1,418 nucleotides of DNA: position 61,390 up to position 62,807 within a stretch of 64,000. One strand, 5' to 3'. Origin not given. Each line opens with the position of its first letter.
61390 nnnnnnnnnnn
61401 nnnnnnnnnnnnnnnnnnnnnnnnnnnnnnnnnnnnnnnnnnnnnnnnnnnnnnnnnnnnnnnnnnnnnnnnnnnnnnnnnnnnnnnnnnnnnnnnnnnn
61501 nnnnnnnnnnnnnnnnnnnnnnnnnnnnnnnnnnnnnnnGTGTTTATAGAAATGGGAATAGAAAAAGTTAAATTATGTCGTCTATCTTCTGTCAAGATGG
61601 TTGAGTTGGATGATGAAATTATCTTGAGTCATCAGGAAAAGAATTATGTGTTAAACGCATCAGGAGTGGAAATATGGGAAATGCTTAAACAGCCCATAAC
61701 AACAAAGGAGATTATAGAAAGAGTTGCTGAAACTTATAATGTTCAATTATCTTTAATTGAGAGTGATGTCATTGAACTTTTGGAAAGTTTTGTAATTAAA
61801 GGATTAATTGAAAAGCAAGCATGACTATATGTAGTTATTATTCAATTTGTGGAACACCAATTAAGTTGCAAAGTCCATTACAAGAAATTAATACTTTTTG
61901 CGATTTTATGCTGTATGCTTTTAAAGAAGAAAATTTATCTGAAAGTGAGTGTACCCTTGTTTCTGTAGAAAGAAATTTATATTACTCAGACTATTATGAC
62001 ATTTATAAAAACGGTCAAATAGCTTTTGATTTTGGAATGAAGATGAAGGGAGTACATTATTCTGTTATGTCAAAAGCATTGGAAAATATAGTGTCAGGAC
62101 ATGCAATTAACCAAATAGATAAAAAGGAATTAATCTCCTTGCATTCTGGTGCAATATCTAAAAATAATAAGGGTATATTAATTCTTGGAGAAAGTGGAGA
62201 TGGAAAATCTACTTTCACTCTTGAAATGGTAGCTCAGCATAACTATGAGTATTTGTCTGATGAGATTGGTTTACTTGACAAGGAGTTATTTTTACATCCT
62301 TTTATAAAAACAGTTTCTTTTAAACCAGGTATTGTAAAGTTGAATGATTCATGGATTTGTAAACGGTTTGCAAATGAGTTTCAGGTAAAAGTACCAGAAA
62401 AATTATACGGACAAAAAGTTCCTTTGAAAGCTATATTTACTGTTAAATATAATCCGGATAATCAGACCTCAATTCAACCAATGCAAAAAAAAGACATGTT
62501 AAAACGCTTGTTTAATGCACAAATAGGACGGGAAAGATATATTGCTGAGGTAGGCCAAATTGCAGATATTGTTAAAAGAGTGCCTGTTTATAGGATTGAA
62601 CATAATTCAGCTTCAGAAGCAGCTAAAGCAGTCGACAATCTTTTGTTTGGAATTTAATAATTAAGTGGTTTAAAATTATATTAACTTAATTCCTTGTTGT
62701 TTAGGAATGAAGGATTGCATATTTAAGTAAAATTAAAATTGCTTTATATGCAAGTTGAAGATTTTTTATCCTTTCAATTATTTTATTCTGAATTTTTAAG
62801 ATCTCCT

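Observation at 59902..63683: Candidate new RiPP system: precursor + rSAM/SPASM-RRE + PqqD + HPr-kinase-like kinase + FemAB-like transferase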

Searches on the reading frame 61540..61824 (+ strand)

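Call 3: search_protein_families(library=pfam, proteins=[window:61540-61824:+], max_evalue=0.1)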
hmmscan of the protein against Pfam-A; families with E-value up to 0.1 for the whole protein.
window:61540-61824:+ (94 aa): 2 families
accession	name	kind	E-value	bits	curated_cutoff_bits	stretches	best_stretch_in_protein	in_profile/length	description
PF05402.18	PqqD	-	3.5e-13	50.1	23.4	1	28-90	3-67/67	Coenzyme PQQ synthesis protein D (PqqD)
PF16007.11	DUF4777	-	4.2e-07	30.5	34.4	1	48-92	15-59/66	Domain of unknown function (DUF4777)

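Call 4: search_protein_families(library=ncbifam, proteins=[window:61540-61824:+], max_evalue=0.1)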
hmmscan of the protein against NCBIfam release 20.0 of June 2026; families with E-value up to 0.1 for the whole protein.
window:61540-61824:+ (94 aa): 7 families
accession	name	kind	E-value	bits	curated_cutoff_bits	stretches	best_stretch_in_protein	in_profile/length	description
NF033536.1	lasso_PqqD_Bac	exception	2.5e-11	43.5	80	1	25-91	20-87/88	lasso peptide biosynthesis PqqD family chaperone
NF033530.1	lasso_PqqD_Strm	exception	3.4e-06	27.2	70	1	18-89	4-77/78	lasso peptide biosynthesis PqqD family chaperone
TIGR03859.1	PQQ_PqqD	equivalog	1.5e-05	24.7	46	1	25-90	16-80/81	pyrroloquinoline quinone biosynthesis peptide chaperone PqqD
NF050069.2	PqqD_rel_WgkC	exception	7.7e-05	22.6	110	1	35-91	31-87/103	PqqD family peptide maturation chaperone WgkC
TIGR04302.1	geo_PqqD_fam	equivalog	0.00026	21.4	100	1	36-91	47-101/102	GeoRSP system PqqD family peptide chaperone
TIGR04248.1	SCM_PqqD_rel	equivalog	0.004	17.3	100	1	22-90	11-81/84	SynChlorMet cassette protein ScmD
TIGR04353.1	PqqD_rel_X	equivalog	0.031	15.2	35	1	36-91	16-74/74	HPr-rel-A system PqqD family peptide chaperone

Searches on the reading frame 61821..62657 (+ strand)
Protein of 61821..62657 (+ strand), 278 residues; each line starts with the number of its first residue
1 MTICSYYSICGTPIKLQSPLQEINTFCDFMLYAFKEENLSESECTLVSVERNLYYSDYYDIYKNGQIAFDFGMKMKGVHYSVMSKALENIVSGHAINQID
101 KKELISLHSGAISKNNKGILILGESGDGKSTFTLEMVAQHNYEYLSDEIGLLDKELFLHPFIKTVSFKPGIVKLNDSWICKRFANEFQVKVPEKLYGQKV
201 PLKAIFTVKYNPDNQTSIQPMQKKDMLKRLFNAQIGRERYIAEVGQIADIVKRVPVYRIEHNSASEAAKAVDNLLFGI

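Call 3: search_protein_families(library=pfam, proteins=[window:61821-62657:+], max_evalue=0.1)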
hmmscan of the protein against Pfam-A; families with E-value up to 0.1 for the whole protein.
window:61821-62657:+ (278 aa): 4 families
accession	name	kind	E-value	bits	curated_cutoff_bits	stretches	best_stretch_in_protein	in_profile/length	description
PF07475.17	Hpr_kinase_C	-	0.00097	19.1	33.3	1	106-148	8-49/171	HPr Serine kinase C-terminal domain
PF13555.12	AAA_29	-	0.042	14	27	1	114-132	19-38/61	P-loop containing region of AAA domain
PF00503.26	G-alpha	-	0.063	12.8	48.8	1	114-149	17-54/333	G-protein alpha subunit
PF20720.3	nSTAND3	-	0.098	12.8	27.2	0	113-138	14-39/155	Novel STAND NTPase 3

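Call 4: search_protein_families(library=ncbifam, proteins=[window:61821-62657:+], max_evalue=0.1)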
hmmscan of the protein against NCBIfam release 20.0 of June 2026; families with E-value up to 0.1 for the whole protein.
window:61821-62657:+ (278 aa): 6 families
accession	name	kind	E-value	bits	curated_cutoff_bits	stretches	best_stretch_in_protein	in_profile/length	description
TIGR04352.1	HprK_rel_A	equivalog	1.3e-13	50.7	200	1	102-169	94-161/280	HprK-related kinase A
TIGR04355.1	HprK_rel_B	hypoth_equivalog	0.0001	21.6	200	1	101-148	141-187/351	HprK-related kinase B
TIGR00679.1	hpr-ser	equivalog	0.00043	19.6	240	1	105-147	132-173/300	HPr(Ser) kinase/phosphatase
TIGR04249.1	SCM_chp_ScmC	equivalog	0.017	14.5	125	1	104-133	125-154/292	SynChlorMet cassette protein ScmC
NF006821.0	PRK09344.1-3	subfamily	0.026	13.1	369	1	99-155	196-264/525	phosphoenolpyruvate carboxykinase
NF010335.0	PRK13764.1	equivalog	0.027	13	340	1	112-134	259-281/613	ATPase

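Call 51: search_solved_structures(query=A6, max_evalue=1, show_alignments=2)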
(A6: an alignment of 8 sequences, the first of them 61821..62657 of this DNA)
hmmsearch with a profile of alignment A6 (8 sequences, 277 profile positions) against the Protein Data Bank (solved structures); distinct sequences matched with E-value up to 1: 350 (the best 60 are shown).
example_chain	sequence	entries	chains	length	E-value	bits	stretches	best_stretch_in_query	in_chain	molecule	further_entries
6c2u_A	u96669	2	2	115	0.0014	21.3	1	108-132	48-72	phosphate-loop protein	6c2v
1jb1_A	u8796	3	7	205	0.0031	20.1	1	105-152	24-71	HPRK PROTEIN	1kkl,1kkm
2qmh_A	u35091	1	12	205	0.0031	20.1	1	105-152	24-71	HPr kinase/phosphorylase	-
1ko7_A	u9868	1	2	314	0.013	18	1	104-142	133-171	Hpr kinase/phosphatase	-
2lxx_A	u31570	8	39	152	0.018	17.6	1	173-239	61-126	Actin-depolymerizing factor 2, isoform c | Cofilin (UNC-60B) | Cofilin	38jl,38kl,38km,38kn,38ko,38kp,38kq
7qkr_A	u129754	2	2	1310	0.028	17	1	114-152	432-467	Plasma membrane ATP-binding cassette transporter required for the export of a-factor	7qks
8wdb_D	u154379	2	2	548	0.035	16.7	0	117-132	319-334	Probable dipeptide-transport ATP-binding protein ABC transporter DppD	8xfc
8wd9_D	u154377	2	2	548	0.035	16.7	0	117-132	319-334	Probable dipeptide-transport ATP-binding protein ABC transporter DppD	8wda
6mqt_A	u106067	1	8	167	0.044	16.4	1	118-139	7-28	GTPase HRas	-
8tbn_A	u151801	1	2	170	0.048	16.2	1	118-139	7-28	GTPase KRas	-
8j5s_D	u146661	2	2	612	0.048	16.2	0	113-134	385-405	Uncharacterized ABC transporter ATP-binding protein Rv1281c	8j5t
8j5q_D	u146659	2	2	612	0.049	16.2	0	113-134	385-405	Uncharacterized ABC transporter ATP-binding protein Rv1281c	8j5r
7tlg_A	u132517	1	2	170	0.051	16.1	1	118-139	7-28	GTPase KRas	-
7tle_A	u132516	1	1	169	0.053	16.1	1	118-139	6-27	GTPase KRas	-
9bho_A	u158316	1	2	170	0.054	16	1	118-139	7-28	Isoform 2B of GTPase KRas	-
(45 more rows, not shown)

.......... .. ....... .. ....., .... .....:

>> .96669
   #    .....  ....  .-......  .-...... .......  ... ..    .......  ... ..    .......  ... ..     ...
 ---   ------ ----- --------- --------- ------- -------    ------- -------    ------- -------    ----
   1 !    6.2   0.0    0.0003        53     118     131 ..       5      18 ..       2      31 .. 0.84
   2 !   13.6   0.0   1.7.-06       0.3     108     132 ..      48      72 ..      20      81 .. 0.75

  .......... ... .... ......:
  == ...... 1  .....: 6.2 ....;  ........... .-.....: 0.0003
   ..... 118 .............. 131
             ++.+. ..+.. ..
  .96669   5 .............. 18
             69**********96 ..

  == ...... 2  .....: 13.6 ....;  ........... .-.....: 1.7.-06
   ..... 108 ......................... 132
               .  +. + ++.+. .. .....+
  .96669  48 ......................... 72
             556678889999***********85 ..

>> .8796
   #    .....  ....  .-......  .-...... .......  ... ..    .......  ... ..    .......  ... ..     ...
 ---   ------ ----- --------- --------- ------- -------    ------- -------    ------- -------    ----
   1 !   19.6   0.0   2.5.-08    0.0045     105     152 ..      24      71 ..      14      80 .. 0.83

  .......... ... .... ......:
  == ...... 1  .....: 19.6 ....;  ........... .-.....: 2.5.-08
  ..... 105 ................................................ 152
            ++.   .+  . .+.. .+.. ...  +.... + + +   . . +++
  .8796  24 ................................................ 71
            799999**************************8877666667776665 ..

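Call 60: find_homologous_proteins(query=window:61821-62657:+, max_evalue=0.00001)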
Query window:61821-62657:+ (278 aa): 25 proteins with E <= 0.00001 among 540 candidates.
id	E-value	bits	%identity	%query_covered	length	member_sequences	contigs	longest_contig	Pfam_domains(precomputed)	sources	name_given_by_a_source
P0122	1.0e-182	623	100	100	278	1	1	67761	-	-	-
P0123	4.4e-93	330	56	96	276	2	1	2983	PF27840.1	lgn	-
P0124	1.3e-92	328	55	97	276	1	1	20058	-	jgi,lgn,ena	-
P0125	7.1e-90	319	54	99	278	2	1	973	PF27840.1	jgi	jgi:hypothetical protein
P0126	3.7e-88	314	55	96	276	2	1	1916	PF27840.1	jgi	jgi:hypothetical protein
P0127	5.7e-87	310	54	97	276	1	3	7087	PF07475.18,PF27840.1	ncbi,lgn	-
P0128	6.2e-85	303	59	83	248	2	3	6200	PF27840.1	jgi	jgi:hypothetical protein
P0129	1.7e-82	295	49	99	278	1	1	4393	PF27840.1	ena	-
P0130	3.5e-81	291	50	97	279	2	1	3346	PF27840.1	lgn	-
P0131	5.5e-81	290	52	94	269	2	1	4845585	PF27840.1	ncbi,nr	ncbi:MAG: hypothetical protein QTN59_15195 [Candidatus Electrothrix communis]|nr:MAG: hypothetical p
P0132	1.7e-80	288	52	97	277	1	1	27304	PF07475.18,PF27840.1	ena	-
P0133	1.3e-79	285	50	92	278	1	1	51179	-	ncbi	-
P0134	1.9e-78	282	50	99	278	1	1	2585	PF27840.1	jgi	jgi:hypothetical protein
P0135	2.7e-78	281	49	97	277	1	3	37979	PF27840.1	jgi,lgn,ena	-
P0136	2.7e-77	278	49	95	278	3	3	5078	-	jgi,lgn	jgi:hypothetical protein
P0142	5.6e-75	270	48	97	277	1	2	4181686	PF07475.18,PF27840.1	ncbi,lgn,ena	-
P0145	9.6e-73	263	49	97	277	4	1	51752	-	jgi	-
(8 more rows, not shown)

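Call 62: find_encoding_contigs(protein=P0131, flank=9000, max_places=1)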
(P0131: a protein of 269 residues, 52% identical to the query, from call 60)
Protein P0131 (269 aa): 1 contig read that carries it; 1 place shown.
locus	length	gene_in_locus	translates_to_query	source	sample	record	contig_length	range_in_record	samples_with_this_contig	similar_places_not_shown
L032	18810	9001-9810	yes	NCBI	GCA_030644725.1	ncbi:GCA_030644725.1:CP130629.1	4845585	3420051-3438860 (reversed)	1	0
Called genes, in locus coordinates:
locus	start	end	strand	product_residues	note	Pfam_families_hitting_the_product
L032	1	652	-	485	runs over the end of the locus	PF00479:G6PD_N, PF02781:G6PD_C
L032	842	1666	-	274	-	PF20125:DUF6515, PF08239:SH3_3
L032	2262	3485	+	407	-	PF00155:Aminotran_1_2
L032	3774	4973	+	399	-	PF14907:NTP_transf_5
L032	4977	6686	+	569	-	PF00005:ABC_tran, PF13476:AAA_23 (faint)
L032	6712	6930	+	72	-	-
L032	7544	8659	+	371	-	-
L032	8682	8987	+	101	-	PF05402:PqqD (weak)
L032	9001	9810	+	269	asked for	PF27840:ScmC (faint)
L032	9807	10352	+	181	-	-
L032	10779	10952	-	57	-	-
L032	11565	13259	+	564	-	-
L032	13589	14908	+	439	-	PF01964:ThiC_Rad_SAM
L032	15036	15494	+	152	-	-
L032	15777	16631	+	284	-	PF01678:DAP_epimerase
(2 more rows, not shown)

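Call 63: find_encoding_contigs(protein=P0142, flank=9000, max_places=1)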
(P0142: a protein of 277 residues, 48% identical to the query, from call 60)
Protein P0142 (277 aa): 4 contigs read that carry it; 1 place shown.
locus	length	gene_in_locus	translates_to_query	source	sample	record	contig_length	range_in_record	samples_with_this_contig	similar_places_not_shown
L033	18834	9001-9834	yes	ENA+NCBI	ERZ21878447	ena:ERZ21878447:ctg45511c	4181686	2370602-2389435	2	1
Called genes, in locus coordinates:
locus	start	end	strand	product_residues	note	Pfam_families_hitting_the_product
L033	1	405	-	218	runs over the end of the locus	PF00156:Pribosyltran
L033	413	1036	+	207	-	PF00293:NUDIX, PF14815:NUDIX_4 (weak)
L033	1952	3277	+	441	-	-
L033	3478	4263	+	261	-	PF10544:T5orf172, PF13455:MUG113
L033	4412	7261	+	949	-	PF14907:NTP_transf_5, PF00005:ABC_tran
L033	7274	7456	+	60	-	-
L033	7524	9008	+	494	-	PF04055:Radical_SAM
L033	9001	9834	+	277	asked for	PF27840:ScmC (weak), PF07475:Hpr_kinase_C (faint)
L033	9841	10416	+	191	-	-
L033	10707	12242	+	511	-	PF05598:DUF772, PF01609:DDE_Tnp_1 (weak), PF13751:DDE_Tnp_1_6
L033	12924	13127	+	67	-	-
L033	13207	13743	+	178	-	PF19641:DUF6144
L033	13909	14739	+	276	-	PF10137:CAP12-PCTIR_TIR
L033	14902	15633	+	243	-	-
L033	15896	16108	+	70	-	PF05598:DUF772 (weak)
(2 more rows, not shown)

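Call 64: find_encoding_contigs(protein=P0133, flank=9000, max_places=1)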
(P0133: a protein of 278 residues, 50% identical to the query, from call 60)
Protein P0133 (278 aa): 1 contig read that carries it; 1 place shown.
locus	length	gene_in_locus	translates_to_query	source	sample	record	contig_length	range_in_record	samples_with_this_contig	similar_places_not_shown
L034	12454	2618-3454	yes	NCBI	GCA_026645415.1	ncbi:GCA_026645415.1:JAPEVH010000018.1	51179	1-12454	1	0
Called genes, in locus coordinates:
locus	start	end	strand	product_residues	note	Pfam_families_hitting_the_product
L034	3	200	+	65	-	?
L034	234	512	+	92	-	PF03683:UPF0175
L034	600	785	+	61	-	-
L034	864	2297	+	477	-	PF04055:Radical_SAM, PF13353:Fer4_12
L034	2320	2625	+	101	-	PF05402:PqqD (weak)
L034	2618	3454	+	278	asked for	-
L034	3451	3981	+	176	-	-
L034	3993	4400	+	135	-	PF01909:NTP_transf_2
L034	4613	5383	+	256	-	PF05096:Glu_cyclase_2, PF21959:DUF6923 (faint)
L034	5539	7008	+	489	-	PF00478:IMPDH, PF00571:CBS, PF01070:FMN_dh, PF03060:NMO (weak)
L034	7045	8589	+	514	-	PF00117:GATase, PF07722:Peptidase_C26, PF02540:NAD_synthase (faint), PF03054:tRNA_Me_trans (faint), PF00958:GMP_synt_C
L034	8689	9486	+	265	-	PF01936:NYN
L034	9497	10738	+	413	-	PF28597:T2SSF_N, PF00482:T2SSF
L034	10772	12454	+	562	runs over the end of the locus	PF02463:SMC_N, PF13476:AAA_23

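Call 65: find_encoding_contigs(protein=P0145, flank=9000, max_places=1)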
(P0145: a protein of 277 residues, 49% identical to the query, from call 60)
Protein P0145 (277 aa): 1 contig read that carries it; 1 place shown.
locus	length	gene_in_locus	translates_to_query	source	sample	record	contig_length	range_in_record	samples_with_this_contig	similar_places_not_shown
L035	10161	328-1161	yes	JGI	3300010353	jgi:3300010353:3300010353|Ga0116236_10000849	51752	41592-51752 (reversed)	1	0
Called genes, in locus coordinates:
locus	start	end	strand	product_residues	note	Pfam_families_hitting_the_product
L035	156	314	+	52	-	PF05402:PqqD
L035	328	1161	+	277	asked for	-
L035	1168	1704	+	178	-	-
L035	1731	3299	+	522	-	-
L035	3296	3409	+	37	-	-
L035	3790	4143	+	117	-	PF01250:Ribosomal_S6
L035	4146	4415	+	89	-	PF01084:Ribosomal_S18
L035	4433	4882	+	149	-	PF01281:Ribosomal_L9_N, PF03948:Ribosomal_L9_C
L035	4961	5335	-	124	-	PF01042:Ribonuc_L-PSP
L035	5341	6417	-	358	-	PF00871:Acetate_kinase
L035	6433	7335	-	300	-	PF01515:PTA_PTB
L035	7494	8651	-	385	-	PF00871:Acetate_kinase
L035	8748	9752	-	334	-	PF01515:PTA_PTB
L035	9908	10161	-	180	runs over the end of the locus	PF03602:Cons_hypoth95, PF05175:MTS (weak), PF13847:Methyltransf_31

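Call 99: predict_structure(alignment_id=A6)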
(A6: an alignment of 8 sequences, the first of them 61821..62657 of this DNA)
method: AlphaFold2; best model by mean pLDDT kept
length: 278 residues; sequences in the alignment: 8
mean_pLDDT: 79.7   pTM: 0.72
mean pLDDT of the five models: 79.7, 78.0, 76.9, 75.2, 60.7
residues with pLDDT >= 90: 75; 70-90: 138; 50-70: 56; < 50: 9
segments of 3 or more residues with pLDDT < 50: 235-240
pLDDT, mean of each block of 10 residues (from residue 1): 83 88 84 80 90 91 86 78 80 67 66 84 83 82 66 78 64 71 69 62 92 94 90 57 77 93 92 82
secondary structure, 60 per line:
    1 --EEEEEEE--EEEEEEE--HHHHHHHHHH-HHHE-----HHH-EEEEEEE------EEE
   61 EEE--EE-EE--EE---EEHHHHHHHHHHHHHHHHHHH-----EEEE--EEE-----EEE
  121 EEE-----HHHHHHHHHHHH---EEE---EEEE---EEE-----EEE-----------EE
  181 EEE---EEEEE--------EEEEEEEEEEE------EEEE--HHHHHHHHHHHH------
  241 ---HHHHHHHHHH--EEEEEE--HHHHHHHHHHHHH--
elements in order: E3-9 E12-18 H21-30 E45-51 E58-63 H80-98 E104-107 E110-112 E118-123 H129-140 E144-146 E150-153 E157-159 E165-167 E179-183 E187-191 E200-210 E217-220 H223-234 H244-253 E256-261 H264-276

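Call 102: fold_search(model_id=the predicted structure, library=pdb)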
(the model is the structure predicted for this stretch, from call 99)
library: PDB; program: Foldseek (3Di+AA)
matches with E <= 10: 331; with E <= 0.001: 44
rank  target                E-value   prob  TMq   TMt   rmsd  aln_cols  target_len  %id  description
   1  1os1                  1.3e-07  1.00  0.58  0.33   7.9       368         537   12  Structure of Phosphoenolpyruvate Carboxykinase complexed with ATP,Mg, Ca and pyruvate. (released 2003-09-23)
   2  6at3_A                2.4e-07  1.00  0.63  0.36   6.8       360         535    9  E. coli phosphoenolpyruvate carboxykinase Y207F mutant bound to thiosulfate and oxaloacetate (released 2018-08-29)
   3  6crt                  4.3e-07  1.00  0.59  0.34   8.0       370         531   11  Arg65Gln Mutagenic E.coli PCK (released 2018-04-04)
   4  1k3c                  6.2e-07  1.00  0.60  0.34   7.9       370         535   10  Phosphoenolpyruvate carboxykinase in complex with ADP, AlF3 and Pyruvate (released 2001-12-19)
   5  1ayl                  6.2e-07  1.00  0.58  0.33   7.5       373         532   10  PHOSPHOENOLPYRUVATE CARBOXYKINASE (released 1997-01-11)
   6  1aq2                  6.9e-07  1.00  0.58  0.33   7.5       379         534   10  PHOSPHOENOLPYRUVATE CARBOXYKINASE (released 1998-10-14)
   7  6at3_B                8.3e-07  1.00  0.54  0.31  10.4       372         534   11  E. coli phosphoenolpyruvate carboxykinase Y207F mutant bound to thiosulfate and oxaloacetate (released 2018-08-29)
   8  6com                  1.3e-06  1.00  0.60  0.35   6.8       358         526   11  2.3A crystal structure of E. coli phosphoenolpyruvate carboxykinase mutant Asp269Asn (released 2018-04-04)
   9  6at4_B                1.4e-06  1.00  0.60  0.35   6.6       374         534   11  E. coli phosphoenolpyruvate carboxykinase bound to thiosulfate (released 2018-08-29)
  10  6asi                  1.8e-06  1.00  0.59  0.35   6.8       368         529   12  E. coli phosphoenolpyruvate carboxykinase G209S mutant bound to methanesulfonate (released 2018-08-29)
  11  1yvy_B                2.3e-06  1.00  0.56  0.34   8.2       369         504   11  Crystal structure of Anaerobiospirillum succiniciproducens phosphoenolpyruvate carboxykinase (released 2005-07-26)
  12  2pxz                  2.4e-06  1.00  0.60  0.35   6.9       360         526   11  E. coli phosphoenolpyruvate carboxykinase (PEPCK) complexed with ATP, Mg2+, Mn2+, carbon dioxide and oxaloacetate (released 2008-04-22)
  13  6asm                  2.4e-06  1.00  0.57  0.34   8.1       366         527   12  E. coli phosphoenolpyruvate carboxykinase G209S K212C mutant bound to thiosulfate (released 2018-08-29)
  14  1ytm_A                2.4e-06  1.00  0.55  0.33   8.7       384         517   13  Crystal structure of phosphoenolpyruvate carboxykinase of Anaerobiospirillum succiniciproducens complexed with ATP, ox (released 2006-01-24)
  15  1xkv_B                2.6e-06  1.00  0.62  0.37   7.0       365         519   11  Crystal Structure Of ATP-Dependent Phosphoenolpyruvate Carboxykinase From Thermus thermophilus HB8 (released 2005-10-11)
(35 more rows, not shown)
